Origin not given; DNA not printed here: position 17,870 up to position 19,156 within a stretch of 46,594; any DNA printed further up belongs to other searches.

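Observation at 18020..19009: ComA-like enzyme carrying a C-terminal winged-helix DNA-binding domain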

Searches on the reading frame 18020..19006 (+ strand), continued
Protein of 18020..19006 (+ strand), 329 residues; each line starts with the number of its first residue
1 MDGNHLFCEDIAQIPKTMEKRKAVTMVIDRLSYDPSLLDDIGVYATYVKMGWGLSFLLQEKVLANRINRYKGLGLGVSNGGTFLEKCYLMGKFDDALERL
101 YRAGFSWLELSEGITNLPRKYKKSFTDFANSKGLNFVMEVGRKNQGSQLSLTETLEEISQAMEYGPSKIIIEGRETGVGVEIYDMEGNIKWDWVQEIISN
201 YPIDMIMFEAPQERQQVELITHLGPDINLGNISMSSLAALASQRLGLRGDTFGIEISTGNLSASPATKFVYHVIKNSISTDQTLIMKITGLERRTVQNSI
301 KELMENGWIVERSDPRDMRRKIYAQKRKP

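Call 17: find_related_loci(query=A1, collection=genome_contigs, flank=7000)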
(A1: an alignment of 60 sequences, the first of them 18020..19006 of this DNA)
Query A1 (329 aa) in genome_contigs; peptide patterns used: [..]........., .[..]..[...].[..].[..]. (x = any residue, [..] = any of these).
598 stretches matched a pattern (row limit reached: there are more); 525 encode a relative of the query (tblastn E <= 1e-3); the best 80 are kept; 80 distinct loci.
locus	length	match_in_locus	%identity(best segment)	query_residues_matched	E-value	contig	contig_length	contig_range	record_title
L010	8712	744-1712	54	1-323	1e-114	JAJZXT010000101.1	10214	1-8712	MAG: Thermoplasmata archaeon isolate TL1-4.bin52 NODE_5782_length_10214_cov_1.827600, whole genome shotgun sequence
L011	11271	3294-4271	52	1-326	1e-110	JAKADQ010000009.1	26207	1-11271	MAG: Thermoplasmata archaeon isolate WH5.bin26 NODE_899_length_26207_cov_4.446933, whole genome shotgun sequence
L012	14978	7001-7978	52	1-326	5e-109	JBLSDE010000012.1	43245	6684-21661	Cuniculiplasma sp. SKW4 k141_3018_length_43245_cov_1316.2657, whole genome shotgun sequence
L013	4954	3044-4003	52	5-324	6e-109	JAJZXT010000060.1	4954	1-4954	MAG: Thermoplasmata archaeon isolate TL1-4.bin52 NODE_15015_length_4954_cov_1.707272, whole genome shotgun sequence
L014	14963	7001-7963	51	4-324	3e-107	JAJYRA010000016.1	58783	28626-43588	MAG: Thermoplasmata archaeon isolate DS4.bin88 NODE_363_length_58783_cov_4.060932, whole genome shotgun sequence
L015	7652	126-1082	50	6-324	1e-102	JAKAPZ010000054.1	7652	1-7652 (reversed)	MAG: Thermoplasmata archaeon isolate YF1.bin96 NODE_12727_length_7652_cov_2.555083, whole genome shotgun sequence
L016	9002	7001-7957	50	6-324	2e-102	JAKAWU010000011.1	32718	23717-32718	MAG: Thermoplasmata archaeon isolate YP4.bin84 NODE_1848_length_32718_cov_6.810132, whole genome shotgun sequence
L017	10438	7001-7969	51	5-327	1e-101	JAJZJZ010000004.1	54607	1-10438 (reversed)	MAG: Thermoplasmata archaeon isolate LSA5.bin89 NODE_699_length_54607_cov_7.125330, whole genome shotgun sequence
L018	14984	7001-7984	50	4-324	1e-98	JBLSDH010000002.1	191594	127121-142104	Cuniculiplasmataceae archaeon SKW1 k141_800_length_191594_cov_1207.9540, whole genome shotgun sequence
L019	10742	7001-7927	50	20-328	2e-96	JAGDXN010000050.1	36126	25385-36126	MAG: Cuniculiplasma sp. isolate KMA_Bin18 NODE_362_length_36126_cov_2.560228, whole genome shotgun sequence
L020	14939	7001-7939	49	11-324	6e-96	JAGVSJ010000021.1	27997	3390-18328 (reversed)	MAG: Candidatus Sysuiplasma superficiale isolate YP2-bin.285 YP2_2.85_21, whole genome shotgun sequence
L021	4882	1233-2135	50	25-324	4e-96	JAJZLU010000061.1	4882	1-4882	MAG: Thermoplasmata archaeon isolate MAS3.bin138 NODE_32857_length_4882_cov_1.701577, whole genome shotgun sequence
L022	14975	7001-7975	46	4-328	1e-95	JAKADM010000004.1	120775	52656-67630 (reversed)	MAG: Thermoplasmata archaeon isolate WH5.bin20 NODE_30_length_120775_cov_4.024717, whole genome shotgun sequence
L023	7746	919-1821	49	25-324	2e-95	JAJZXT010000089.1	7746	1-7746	MAG: Thermoplasmata archaeon isolate TL1-4.bin52 NODE_8438_length_7746_cov_1.663473, whole genome shotgun sequence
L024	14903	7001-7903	49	25-324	4e-95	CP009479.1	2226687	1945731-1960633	Uncultured archaeon clone ASS_A1, complete genome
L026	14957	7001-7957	47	7-326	2e-94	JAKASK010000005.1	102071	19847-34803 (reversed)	MAG: archaeon isolate YP1.bin45 NODE_194_length_102071_cov_20.567282, whole genome shotgun sequence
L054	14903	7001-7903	46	25-323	2e-82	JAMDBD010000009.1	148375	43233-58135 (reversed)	MAG: Thermoplasmatota archaeon isolate FK_Sedi_B_Bin.224 NODE_128_length_148375_cov_13.7708, whole genome shotgun sequen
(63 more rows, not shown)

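Call 18: predict_structure(alignment_id=A1)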
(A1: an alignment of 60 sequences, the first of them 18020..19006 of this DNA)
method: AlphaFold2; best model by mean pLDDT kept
length: 329 residues; sequences in the alignment: 60
mean_pLDDT: 90.8   pTM: 0.74
mean pLDDT of the five models: 90.8, 90.6, 90.4, 89.7, 89.0
residues with pLDDT >= 90: 245; 70-90: 64; 50-70: 9; < 50: 11
segments of 3 or more residues with pLDDT < 50: 251-258
pLDDT, mean of each block of 10 residues (from residue 1): 74 86 94 85 96 93 95 97 96 98 98 93 98 98 90 98 98 92 94 97 98 94 95 94 83 45 86 85 90 95 93 89 79
secondary structure, 60 per line:
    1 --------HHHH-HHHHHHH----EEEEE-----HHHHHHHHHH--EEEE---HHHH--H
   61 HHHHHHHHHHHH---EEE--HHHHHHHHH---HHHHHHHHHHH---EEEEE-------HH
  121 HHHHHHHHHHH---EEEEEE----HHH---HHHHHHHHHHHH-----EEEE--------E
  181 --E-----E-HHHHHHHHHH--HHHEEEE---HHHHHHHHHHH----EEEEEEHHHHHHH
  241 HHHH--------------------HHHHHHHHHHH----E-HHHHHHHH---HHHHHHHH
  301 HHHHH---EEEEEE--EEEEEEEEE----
elements in order: H9-12 H14-20 E25-29 H35-44 E47-50 H54-57 H60-72 E76-78 H81-89 H93-103 E107-111 H119-131 E135-140 H151-162 E168-171 H191-200 E206-209 H213-223 E228-233 H234-244 H265-275 H282-289 H293-305 E309-314 E317-325

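Call 23: fold_search(model_id=the predicted structure, library=pdb)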
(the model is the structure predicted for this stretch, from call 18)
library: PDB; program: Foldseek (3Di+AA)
matches with E <= 10: 1861; with E <= 0.001: 145
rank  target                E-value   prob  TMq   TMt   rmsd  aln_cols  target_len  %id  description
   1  1qwg                  1.2e-22  1.00  0.67  0.87   1.9       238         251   34  Crystal structure of Methanococcus jannaschii phosphosulfolactate synthase (released 2003-12-09)
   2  9cm1_0                1.5e-18  1.00  0.62  0.85   2.4       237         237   31  Novel designed icosahedral nanoparticle I3-D12 (released 2025-07-16)
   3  1u83                  3.2e-14  1.00  0.56  0.81   2.8       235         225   30  PSL synthase from Bacillus subtilis (released 2004-09-14)
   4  5u7s_A                1.8e-06  1.00  0.42  0.42  12.9       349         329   14  Crystal structure of a fructose-bisphosphate aldolase, class II, Calvin cycle subtype from Acinetobacter baumannii (released 2016-12-28)
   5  8uy1_C                1.8e-06  1.00  0.33  0.20  11.3       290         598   10  Methylenetetrahydrofolate reductase from Chaetomium thermophilum DSM 1495, Active (R) State (released 2024-06-19)
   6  6k0k_C                2.4e-06  1.00  0.46  0.39  17.7       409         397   10  Crystal structure of Escherichia coli pyruvate kinase II (released 2020-05-13)
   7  1o68_E                4.6e-06  1.00  0.42  0.52   7.3       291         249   10  Crystal structure of 3-methyl-2-oxobutanoate hydroxymethyltransferase (released 2003-11-11)
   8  7rml_B                5.8e-06  1.00  0.43  0.50   8.2       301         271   10  Neisseria meningitidis Methylenetetrahydrofolate reductase in complex with FAD (released 2022-11-02)
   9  8uy1_A                6.1e-06  1.00  0.33  0.20  11.3       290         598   10  Methylenetetrahydrofolate reductase from Chaetomium thermophilum DSM 1495, Active (R) State (released 2024-06-19)
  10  1zp4_A                9.2e-06  1.00  0.41  0.46   8.9       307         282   10  Glu28Gln mutant of E. coli Methylenetetrahydrofolate Reductase (oxidized) complex with Methyltetrahydrofolate (released 2005-08-09)
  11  8eac_A                9.2e-06  1.00  0.40  0.44   8.6       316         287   10  Thermus thermophilus methylenetetrahydrofolate reductase (released 2023-01-18)
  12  3q94_A                1.0e-05  1.00  0.43  0.48  13.9       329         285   14  The crystal structure of fructose 1,6-bisphosphate aldolase from Bacillus anthracis str. 'Ames Ancestor' (released 2011-01-26)
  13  1o66_A                1.1e-05  1.00  0.44  0.55   7.1       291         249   10  Crystal structure of 3-methyl-2-oxobutanoate hydroxymethyltransferase (released 2003-11-11)
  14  1o68_A                1.2e-05  1.00  0.41  0.51   7.4       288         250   12  Crystal structure of 3-methyl-2-oxobutanoate hydroxymethyltransferase (released 2003-11-11)
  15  6pey_B                1.6e-05  1.00  0.39  0.44   7.7       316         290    8  MTHFR with mutation Asp120Ala (released 2019-09-25)
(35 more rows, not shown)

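Call 40: find_encoding_contigs(protein=P0093, flank=7000, max_places=2)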
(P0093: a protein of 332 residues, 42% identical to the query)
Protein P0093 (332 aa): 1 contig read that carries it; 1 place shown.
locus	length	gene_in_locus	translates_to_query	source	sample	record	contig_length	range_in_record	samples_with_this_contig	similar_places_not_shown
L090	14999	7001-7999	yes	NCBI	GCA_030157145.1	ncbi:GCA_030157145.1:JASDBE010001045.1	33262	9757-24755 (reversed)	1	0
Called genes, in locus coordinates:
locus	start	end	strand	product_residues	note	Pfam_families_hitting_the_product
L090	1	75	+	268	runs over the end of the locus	PF09948:PpoB2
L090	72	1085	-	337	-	PF00005:ABC_tran, PF13304:AAA_21 (faint)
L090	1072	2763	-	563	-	PF00528:BPD_transp_1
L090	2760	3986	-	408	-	-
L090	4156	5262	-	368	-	PF00586:AIRS, PF02769:AIRS_C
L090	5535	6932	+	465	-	PF01663:Phosphodiest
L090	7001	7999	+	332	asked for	PF02679:ComA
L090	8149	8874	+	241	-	-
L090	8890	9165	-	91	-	-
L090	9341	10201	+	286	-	PF00121:TIM, PF05690:ThiG (weak)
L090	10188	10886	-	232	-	-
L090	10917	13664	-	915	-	PF27881:CRWN_N (faint), PF06745:ATPase, PF24336:DUF7504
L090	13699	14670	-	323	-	PF08241:Methyltransf_11, PF08242:Methyltransf_12 (weak), PF13649:Methyltransf_25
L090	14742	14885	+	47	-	-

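Call 41: find_encoding_contigs(protein=P0106, flank=7000, max_places=2)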
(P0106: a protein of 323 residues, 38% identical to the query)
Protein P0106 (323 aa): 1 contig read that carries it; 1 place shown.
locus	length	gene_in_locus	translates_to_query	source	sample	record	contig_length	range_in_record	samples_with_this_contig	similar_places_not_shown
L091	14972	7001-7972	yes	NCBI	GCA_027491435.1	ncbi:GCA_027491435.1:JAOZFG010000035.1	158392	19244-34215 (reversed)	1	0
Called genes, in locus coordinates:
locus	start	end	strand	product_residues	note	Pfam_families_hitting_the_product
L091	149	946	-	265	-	-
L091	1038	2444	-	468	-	PF00033:Cytochrome_B, PF13631:Cytochrom_B_N_2, PF00032:Cytochrom_B_C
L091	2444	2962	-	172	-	PF00355:Rieske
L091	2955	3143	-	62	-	-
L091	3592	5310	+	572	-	PF00890:FAD_binding_2, PF07992:Pyr_redox_2 (faint), PF02910:Succ_DH_flav_C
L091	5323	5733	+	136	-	-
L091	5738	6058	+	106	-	-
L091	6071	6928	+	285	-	PF13085:Fer2_3, PF00111:Fer2 (weak), PF13187:Fer4_9 (faint), PF13237:Fer4_10, PF12838:Fer4_7 (weak), PF13183:Fer4_8, PF13484:Fer4_16 (weak)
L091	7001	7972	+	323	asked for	PF02679:ComA, PF01978:TrmB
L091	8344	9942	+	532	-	PF04143:Sulf_transp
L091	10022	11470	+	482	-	PF01935:DUF87, PF10412:TrwB_AAD_bind (weak), PF12846:AAA_10 (faint), PF13401:AAA_22 (faint)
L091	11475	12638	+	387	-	-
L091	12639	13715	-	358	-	PF00348:polyprenyl_synt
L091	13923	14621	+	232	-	PF09968:DUF2202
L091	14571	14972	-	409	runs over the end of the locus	-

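Call 42: find_encoding_contigs(protein=P0046, flank=7000, max_places=2)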
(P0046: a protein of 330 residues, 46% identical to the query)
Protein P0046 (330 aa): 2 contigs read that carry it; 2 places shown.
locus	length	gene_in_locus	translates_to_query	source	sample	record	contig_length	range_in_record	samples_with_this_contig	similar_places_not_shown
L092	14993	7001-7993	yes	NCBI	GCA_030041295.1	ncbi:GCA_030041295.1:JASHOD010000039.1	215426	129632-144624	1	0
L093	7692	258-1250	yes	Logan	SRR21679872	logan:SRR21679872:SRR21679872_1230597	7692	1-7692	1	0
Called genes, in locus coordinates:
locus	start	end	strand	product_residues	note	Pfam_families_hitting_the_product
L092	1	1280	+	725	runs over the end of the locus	-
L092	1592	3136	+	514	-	PF00171:Aldedh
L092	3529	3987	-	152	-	PF01850:PIN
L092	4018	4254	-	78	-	PF04014:MazE_antitoxin (faint)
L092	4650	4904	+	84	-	PF02697:VAPB_antitox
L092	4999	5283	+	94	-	PF01850:PIN (weak)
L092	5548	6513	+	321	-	PF01073:3Beta_HSD, PF01370:Epimerase, PF02719:Polysacc_synt_2, PF04321:RmlD_sub_bind, PF07993:NAD_binding_4, PF16363:GDP_Man_Dehyd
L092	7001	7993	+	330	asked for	PF02679:ComA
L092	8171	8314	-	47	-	PF01747:ATP-sulfurylase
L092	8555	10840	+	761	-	PF01370:Epimerase, PF16363:GDP_Man_Dehyd, PF14528:LAGLIDADG_3 (weak)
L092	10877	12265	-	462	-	-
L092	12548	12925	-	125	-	PF10066:DUF2304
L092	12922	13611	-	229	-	PF00535:Glycos_transf_2, PF13641:Glyco_tranf_2_3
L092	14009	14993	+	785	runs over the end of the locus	-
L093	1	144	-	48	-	?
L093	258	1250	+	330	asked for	PF02679:ComA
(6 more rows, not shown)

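Call 50: find_encoding_contigs(protein=P0002, flank=6000, max_places=1)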
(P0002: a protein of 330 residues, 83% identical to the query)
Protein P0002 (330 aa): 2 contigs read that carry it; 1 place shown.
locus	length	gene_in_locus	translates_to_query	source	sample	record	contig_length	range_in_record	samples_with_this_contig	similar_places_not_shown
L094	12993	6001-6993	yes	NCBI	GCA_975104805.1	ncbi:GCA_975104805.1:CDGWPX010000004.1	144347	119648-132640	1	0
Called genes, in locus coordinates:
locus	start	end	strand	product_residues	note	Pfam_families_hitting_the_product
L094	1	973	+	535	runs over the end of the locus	PF00501:AMP-binding, PF13193:AMP-binding_C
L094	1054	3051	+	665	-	PF05649:Peptidase_M13_N, PF01431:Peptidase_M13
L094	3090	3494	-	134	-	-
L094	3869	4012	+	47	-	-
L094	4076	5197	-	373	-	PF14306:PUA_2, PF01747:ATP-sulfurylase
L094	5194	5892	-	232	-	PF01507:PAPS_reduct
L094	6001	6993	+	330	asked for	PF02679:ComA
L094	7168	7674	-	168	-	PF05598:DUF772 (weak), PF01609:DDE_Tnp_1 (weak)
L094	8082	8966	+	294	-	PF00248:Aldo_ket_red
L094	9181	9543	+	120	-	PF01588:tRNA_bind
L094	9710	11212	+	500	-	PF00083:Sugar_tr, PF07690:MFS_1, PF06779:MFS_4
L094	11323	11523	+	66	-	-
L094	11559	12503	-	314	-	PF01408:GFO_IDH_MocA, PF22725:GFO_IDH_MocA_C3, PF02894:GFO_IDH_MocA_C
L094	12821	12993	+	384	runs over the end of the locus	PF07690:MFS_1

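Call 51: find_encoding_contigs(protein=P0004, flank=6000, max_places=1)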
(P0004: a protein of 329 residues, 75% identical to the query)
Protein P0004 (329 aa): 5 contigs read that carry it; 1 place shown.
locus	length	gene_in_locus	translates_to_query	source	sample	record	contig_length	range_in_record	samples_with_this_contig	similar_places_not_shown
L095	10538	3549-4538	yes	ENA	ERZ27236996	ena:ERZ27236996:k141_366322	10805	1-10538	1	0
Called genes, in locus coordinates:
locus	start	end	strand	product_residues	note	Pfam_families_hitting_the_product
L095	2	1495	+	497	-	?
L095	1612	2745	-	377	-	PF14306:PUA_2, PF01747:ATP-sulfurylase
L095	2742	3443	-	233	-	PF01507:PAPS_reduct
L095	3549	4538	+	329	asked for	PF02679:ComA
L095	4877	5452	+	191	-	PF01909:NTP_transf_2, PF18765:Polbeta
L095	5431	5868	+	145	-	PF05168:HEPN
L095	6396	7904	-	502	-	-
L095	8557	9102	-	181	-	PF13173:AAA_14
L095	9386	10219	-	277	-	PF08843:AbiEii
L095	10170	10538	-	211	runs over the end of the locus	?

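Call 52: find_encoding_contigs(protein=P0003, flank=6000, max_places=1)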
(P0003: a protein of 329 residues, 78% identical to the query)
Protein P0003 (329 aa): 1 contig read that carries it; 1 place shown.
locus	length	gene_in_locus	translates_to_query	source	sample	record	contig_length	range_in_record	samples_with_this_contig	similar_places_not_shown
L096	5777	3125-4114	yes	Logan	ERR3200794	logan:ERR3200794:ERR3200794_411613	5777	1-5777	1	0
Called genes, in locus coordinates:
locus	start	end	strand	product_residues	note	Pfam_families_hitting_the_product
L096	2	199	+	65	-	?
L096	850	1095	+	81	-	-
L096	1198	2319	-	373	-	PF14306:PUA_2, PF01747:ATP-sulfurylase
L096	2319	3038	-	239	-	PF01507:PAPS_reduct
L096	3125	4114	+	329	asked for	PF02679:ComA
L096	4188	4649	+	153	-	-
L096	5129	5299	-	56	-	PF05598:DUF772 (weak)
